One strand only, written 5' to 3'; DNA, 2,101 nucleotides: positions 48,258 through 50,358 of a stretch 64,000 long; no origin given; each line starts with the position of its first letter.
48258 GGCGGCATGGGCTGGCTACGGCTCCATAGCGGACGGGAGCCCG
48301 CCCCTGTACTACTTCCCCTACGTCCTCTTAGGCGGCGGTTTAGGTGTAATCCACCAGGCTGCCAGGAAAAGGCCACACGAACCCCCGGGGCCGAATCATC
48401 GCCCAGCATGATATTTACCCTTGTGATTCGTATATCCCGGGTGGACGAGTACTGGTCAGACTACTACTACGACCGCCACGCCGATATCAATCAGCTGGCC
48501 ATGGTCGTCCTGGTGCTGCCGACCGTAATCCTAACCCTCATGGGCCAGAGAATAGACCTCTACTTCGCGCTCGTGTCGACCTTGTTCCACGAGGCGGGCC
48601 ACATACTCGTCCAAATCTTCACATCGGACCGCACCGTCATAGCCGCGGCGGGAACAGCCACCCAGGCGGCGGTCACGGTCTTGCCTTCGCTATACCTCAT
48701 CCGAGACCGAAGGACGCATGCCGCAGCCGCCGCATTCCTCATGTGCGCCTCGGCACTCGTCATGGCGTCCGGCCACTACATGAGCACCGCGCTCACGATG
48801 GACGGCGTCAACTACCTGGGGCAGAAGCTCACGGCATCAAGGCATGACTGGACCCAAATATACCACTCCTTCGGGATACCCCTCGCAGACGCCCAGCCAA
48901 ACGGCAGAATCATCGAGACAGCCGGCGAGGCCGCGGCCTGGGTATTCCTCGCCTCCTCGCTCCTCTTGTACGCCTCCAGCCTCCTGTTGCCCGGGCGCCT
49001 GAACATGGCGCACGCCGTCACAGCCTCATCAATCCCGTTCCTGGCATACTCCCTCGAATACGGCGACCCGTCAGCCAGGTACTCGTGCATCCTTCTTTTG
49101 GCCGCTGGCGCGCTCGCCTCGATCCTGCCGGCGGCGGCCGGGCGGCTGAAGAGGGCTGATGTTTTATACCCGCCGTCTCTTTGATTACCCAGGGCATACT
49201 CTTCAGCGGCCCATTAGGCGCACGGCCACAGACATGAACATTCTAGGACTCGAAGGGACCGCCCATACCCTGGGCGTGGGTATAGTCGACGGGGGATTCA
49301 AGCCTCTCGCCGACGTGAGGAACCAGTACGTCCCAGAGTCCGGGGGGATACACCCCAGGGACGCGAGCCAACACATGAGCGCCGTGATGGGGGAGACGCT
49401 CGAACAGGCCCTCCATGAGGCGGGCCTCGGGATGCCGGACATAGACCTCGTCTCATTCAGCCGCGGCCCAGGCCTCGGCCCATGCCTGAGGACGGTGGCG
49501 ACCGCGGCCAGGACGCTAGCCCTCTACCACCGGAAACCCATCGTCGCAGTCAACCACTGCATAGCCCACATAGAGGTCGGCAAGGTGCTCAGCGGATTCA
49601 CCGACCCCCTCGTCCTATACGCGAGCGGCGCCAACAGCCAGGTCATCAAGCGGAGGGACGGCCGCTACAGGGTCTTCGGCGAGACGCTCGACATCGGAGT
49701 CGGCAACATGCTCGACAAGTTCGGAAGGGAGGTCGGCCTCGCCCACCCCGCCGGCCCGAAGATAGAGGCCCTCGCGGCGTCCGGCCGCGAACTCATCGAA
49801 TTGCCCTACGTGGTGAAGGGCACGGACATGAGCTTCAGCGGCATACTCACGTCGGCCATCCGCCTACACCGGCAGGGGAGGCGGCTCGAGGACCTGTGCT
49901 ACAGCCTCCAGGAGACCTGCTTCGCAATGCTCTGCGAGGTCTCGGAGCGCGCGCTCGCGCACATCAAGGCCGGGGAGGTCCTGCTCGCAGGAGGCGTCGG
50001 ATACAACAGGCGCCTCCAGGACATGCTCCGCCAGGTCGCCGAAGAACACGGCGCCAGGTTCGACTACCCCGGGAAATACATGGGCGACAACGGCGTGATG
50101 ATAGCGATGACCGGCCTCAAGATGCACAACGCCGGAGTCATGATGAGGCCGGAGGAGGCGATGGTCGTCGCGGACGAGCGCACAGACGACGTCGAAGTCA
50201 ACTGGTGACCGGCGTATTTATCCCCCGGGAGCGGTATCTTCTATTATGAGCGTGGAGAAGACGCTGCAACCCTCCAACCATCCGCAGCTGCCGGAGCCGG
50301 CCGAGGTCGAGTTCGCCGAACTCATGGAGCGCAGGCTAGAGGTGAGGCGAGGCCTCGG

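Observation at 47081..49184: Three-gene membrane cassette: two paralogous HEAGH/(S/R)HDW polytopic proteins flanking a third membrane protein, all translationally coupled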

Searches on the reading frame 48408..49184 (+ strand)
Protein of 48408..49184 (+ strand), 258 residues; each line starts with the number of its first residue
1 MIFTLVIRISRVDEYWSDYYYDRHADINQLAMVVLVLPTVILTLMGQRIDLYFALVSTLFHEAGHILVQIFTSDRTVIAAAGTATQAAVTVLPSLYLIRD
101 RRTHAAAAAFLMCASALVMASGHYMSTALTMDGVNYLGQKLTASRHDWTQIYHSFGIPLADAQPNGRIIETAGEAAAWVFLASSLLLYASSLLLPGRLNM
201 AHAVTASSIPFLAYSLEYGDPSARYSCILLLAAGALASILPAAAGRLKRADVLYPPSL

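Call 3: search_protein_families(library=pfam, proteins=[window:48408-49184:+], max_evalue=1)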
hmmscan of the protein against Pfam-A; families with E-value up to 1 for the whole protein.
window:48408-49184:+ (258 aa): 2 families
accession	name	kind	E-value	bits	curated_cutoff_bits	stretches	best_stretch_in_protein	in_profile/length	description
PF13398.12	Peptidase_M50B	-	0.004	17.3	26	1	38-73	5-40/201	Peptidase M50B-like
PF01432.26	Peptidase_M3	-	0.095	12.5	27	1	55-76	240-261/457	Peptidase family M3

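Call 6: search_protein_families(library=ncbifam, proteins=[window:48408-49184:+], max_evalue=1)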
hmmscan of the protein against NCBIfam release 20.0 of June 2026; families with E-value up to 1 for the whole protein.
window:48408-49184:+ (258 aa): 2 families
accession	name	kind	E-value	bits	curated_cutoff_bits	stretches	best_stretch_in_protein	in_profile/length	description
NF007624.0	PRK10280.1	equivalog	0.023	12.9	944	1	38-95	447-503/681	peptidyl-dipeptidase Dcp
TIGR04091.1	LTA_dltB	equivalog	0.042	13.1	375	1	30-137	10-111/380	D-alanyl-lipoteichoic acid biosynthesis protein DltB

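Call 9: find_homologous_proteins(query=window:48408-49184:+, max_evalue=0.001)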
Query window:48408-49184:+ (258 aa): 1 proteins with E <= 0.001 among 8000 candidates.
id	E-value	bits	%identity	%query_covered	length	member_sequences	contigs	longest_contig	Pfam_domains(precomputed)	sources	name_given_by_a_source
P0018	5.7e-160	549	100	100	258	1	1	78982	-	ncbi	-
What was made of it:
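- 48408..49184 (+): Gene C, 258 aa. It is a fast-evolving second copy of the A family. HEAGH is at residues 61-65 (nt 48588-48602) and RHDW at residues 145-148 (HDW codons nt 48843-48851). It lacks A's conserved N-terminal motif. The word-based search of 5.8 billion proteins found no other close relative (call 9).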

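Call 83: search_protein_families(library=padloc, proteins=[window:48408-49184:+], max_evalue=1)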
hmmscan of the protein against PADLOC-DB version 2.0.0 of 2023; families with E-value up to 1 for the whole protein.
window:48408-49184:+ (258 aa): 0 families

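Call 84: search_protein_families(library=phrogs, proteins=[window:48408-49184:+], max_evalue=1)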
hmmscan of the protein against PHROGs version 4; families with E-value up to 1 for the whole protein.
window:48408-49184:+ (258 aa): 0 families

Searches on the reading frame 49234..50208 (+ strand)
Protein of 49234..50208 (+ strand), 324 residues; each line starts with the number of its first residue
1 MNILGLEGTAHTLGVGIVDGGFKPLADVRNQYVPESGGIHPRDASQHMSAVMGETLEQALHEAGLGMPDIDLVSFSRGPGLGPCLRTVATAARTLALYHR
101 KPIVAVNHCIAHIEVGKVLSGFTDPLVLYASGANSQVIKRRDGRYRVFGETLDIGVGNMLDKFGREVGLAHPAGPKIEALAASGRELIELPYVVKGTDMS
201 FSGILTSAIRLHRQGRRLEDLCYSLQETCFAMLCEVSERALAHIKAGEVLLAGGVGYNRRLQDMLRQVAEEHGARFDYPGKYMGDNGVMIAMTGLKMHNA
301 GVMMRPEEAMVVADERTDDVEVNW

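Call 3: search_protein_families(library=pfam, proteins=[window:49234-50208:+], max_evalue=1)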
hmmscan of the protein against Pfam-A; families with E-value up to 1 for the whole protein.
window:49234-50208:+ (324 aa): 2 families
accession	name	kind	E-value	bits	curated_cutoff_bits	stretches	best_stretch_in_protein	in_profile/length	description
PF00814.31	TsaD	-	5.9e-74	249.5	24.8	1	30-291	11-263/264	tRNA N6-adenosine threonylcarbamoyltransferase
PF22521.2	HypF_C_2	-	6.9e-08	33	27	1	174-279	120-227/241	Carbamoyltransferase, Kae1-like Domain, second subdomain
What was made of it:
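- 49234..50208 (+): Context only: Kae1/TsaD, downstream of C. Pfam PF00814 at 5.9e-74 (call 3).
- Checked: The neighbours are the tRNA-splicing endonuclease (46472-46984, minus strand) and Kae1/TsaD (49234-50208) (call 3).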
